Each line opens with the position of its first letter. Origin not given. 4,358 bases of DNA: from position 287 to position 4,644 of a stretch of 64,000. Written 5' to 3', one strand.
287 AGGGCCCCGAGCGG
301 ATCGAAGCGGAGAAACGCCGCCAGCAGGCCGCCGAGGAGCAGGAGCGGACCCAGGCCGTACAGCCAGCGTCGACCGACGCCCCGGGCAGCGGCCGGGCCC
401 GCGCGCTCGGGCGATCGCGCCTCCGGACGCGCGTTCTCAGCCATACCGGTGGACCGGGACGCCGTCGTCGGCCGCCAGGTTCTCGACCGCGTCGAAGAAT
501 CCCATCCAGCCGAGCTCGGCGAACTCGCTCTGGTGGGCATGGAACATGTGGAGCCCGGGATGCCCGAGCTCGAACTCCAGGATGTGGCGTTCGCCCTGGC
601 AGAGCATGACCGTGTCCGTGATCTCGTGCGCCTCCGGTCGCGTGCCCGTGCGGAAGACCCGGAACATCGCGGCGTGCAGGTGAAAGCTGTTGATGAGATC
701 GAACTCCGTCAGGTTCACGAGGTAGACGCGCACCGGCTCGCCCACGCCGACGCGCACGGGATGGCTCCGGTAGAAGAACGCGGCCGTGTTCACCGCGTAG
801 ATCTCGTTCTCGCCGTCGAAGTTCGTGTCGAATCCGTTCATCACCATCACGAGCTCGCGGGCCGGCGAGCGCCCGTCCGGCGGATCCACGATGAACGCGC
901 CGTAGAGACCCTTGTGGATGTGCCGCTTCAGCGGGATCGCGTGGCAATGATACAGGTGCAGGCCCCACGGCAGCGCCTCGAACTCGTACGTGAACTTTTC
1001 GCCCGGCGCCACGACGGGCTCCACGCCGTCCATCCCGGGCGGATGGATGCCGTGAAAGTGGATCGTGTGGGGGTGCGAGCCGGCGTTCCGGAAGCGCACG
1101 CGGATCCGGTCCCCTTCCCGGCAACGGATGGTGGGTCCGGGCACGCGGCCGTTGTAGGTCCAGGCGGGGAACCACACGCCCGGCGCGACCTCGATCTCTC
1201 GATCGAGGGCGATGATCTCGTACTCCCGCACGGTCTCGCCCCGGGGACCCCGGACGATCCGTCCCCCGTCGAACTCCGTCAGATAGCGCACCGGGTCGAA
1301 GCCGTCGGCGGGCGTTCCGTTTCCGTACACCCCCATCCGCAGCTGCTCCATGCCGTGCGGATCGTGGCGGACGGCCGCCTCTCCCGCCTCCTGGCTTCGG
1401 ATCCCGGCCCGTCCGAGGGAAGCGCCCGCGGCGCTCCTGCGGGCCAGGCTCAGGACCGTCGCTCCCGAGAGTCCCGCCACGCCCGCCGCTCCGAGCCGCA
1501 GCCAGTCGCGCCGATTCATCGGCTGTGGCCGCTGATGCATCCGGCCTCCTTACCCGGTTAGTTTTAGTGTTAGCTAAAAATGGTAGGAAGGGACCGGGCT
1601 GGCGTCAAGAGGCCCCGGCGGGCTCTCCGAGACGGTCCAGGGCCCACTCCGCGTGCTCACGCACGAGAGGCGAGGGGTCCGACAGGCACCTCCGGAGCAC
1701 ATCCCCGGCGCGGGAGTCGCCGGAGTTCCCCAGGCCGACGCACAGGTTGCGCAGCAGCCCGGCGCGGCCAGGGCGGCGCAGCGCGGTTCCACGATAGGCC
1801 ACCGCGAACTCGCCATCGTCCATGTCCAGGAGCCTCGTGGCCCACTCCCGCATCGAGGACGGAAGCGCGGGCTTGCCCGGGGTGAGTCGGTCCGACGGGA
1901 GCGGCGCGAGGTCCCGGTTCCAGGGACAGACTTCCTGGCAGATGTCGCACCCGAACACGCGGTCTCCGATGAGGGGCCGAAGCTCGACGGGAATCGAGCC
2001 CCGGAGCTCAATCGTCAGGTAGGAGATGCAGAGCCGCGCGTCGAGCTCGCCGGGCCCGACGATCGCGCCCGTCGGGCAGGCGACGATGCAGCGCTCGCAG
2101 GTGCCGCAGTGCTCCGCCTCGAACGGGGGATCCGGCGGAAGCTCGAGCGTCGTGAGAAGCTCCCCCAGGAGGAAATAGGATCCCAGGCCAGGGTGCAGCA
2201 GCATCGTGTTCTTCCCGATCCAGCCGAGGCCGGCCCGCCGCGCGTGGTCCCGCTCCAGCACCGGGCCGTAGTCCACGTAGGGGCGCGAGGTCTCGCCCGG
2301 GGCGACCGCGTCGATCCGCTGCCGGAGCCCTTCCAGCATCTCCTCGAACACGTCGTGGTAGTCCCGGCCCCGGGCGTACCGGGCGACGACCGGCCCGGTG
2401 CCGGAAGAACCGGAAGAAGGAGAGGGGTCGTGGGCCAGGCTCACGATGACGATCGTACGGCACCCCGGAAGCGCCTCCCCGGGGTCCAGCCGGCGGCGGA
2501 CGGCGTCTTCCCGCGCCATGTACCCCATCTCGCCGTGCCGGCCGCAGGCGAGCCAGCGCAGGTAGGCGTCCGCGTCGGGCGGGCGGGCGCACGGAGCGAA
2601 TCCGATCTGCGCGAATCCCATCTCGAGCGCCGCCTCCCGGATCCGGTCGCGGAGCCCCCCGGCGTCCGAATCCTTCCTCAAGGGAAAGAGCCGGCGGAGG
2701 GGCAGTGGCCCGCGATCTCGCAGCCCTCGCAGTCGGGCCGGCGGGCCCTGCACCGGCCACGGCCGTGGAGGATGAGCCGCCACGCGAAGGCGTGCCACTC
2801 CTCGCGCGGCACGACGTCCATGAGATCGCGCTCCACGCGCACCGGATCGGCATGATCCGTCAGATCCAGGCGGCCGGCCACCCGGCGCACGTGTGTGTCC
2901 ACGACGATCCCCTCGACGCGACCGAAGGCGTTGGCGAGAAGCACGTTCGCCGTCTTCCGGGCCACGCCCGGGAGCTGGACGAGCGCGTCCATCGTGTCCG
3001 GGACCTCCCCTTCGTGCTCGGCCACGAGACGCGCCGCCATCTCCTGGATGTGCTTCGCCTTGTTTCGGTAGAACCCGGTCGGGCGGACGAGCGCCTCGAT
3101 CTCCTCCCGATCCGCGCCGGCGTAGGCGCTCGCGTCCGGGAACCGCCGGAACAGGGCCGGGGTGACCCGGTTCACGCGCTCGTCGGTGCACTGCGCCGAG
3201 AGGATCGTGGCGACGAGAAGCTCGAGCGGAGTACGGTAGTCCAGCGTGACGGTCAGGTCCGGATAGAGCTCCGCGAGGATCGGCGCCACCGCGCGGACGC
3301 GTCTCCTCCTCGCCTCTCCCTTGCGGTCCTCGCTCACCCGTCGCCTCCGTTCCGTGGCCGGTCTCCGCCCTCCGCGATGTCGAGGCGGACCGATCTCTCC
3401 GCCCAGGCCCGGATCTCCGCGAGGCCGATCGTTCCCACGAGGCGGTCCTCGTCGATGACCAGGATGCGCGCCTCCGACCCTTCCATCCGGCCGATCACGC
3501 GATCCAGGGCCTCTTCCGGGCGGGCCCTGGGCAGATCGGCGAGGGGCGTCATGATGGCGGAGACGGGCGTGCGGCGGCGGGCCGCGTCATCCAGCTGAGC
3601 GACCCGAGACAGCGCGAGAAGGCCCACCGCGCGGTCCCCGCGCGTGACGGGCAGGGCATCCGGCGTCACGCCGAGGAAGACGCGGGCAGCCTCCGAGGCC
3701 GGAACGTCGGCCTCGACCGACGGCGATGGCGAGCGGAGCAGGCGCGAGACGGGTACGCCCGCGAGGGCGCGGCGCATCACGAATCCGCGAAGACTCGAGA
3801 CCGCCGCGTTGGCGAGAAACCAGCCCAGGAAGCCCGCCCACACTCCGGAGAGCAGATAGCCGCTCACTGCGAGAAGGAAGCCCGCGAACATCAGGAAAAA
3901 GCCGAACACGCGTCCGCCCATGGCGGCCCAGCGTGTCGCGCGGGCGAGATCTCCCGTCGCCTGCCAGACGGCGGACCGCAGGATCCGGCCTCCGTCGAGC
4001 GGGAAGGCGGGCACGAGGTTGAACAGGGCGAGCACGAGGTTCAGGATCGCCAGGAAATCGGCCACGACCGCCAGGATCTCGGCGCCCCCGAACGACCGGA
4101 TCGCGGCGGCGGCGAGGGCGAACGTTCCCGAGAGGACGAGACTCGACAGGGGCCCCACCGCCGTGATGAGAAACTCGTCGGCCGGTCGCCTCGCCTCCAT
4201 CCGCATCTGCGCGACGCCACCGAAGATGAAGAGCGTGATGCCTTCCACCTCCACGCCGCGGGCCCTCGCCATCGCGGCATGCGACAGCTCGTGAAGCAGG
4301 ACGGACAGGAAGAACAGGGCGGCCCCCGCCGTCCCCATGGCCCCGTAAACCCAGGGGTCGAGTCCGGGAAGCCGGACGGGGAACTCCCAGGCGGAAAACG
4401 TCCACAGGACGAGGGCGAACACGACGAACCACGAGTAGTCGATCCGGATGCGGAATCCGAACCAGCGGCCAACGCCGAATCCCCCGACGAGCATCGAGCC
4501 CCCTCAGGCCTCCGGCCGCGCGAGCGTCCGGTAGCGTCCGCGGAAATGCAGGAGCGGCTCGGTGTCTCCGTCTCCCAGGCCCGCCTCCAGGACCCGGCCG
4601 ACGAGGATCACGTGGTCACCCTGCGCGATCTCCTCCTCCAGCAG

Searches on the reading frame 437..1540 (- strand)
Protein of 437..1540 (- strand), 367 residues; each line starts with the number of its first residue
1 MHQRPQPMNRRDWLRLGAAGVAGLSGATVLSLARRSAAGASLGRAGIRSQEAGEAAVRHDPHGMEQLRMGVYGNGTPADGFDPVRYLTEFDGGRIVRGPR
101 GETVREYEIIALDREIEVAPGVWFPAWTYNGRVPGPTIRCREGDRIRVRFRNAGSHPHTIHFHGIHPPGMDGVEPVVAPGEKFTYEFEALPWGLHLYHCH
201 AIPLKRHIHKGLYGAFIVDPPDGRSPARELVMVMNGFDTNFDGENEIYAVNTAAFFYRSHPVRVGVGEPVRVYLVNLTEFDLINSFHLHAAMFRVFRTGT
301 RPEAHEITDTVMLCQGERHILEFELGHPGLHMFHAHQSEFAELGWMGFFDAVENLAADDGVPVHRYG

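Call 37: search_protein_families(library=pfam, proteins=[window:437-1540:-], max_evalue=0.00001)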
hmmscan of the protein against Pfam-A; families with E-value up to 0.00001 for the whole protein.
window:437-1540:- (367 aa): 2 families
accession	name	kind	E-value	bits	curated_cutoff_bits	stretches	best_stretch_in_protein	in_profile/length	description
PF07732.21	Cu-oxidase_3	-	4e-23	82.2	21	1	125-221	16-117/119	Multicopper oxidase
PF07731.20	Cu-oxidase_2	-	7.8e-23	81.2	20.4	1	243-349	23-131/137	Multicopper oxidase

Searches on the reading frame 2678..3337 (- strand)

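Call 37: search_protein_families(library=pfam, proteins=[window:2678-3337:-], max_evalue=0.00001)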
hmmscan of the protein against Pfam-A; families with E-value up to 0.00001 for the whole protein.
window:2678-3337:- (219 aa): 2 families
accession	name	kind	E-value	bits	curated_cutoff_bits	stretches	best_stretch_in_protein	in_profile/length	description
PF00730.31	HhH-GPD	-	3.4e-28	98.6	26.2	1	42-177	1-107/108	HhH-GPD superfamily base excision DNA repair protein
PF00633.29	HHH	-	4.1e-06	26.8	24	0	107-135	1-29/30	Helix-hairpin-helix motif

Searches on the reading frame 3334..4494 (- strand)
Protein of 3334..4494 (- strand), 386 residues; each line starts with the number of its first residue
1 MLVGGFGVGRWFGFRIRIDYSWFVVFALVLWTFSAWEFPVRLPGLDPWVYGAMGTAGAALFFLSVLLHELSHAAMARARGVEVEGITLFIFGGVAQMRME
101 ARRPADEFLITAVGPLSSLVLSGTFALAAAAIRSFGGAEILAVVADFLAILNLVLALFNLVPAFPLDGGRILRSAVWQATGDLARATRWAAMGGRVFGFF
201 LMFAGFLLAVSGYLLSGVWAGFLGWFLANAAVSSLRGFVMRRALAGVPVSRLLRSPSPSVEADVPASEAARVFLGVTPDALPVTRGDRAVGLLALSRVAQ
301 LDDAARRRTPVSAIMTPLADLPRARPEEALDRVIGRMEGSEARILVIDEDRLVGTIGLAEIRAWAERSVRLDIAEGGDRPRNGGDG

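Call 37: search_protein_families(library=pfam, proteins=[window:3334-4494:-], max_evalue=0.00001)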
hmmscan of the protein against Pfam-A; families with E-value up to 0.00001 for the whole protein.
window:3334-4494:- (386 aa): 3 families
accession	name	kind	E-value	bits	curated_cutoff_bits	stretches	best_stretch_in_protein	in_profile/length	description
PF02163.28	Peptidase_M50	-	2.9e-21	76.3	27.2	2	58-130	3-101/221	Peptidase family M50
PF00571.33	CBS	-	4e-07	30.7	24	0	311-363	1-53/57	CBS domain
PF13398.12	Peptidase_M50B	-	1.3e-06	28.7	26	1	62-151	22-109/201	Peptidase M50B-like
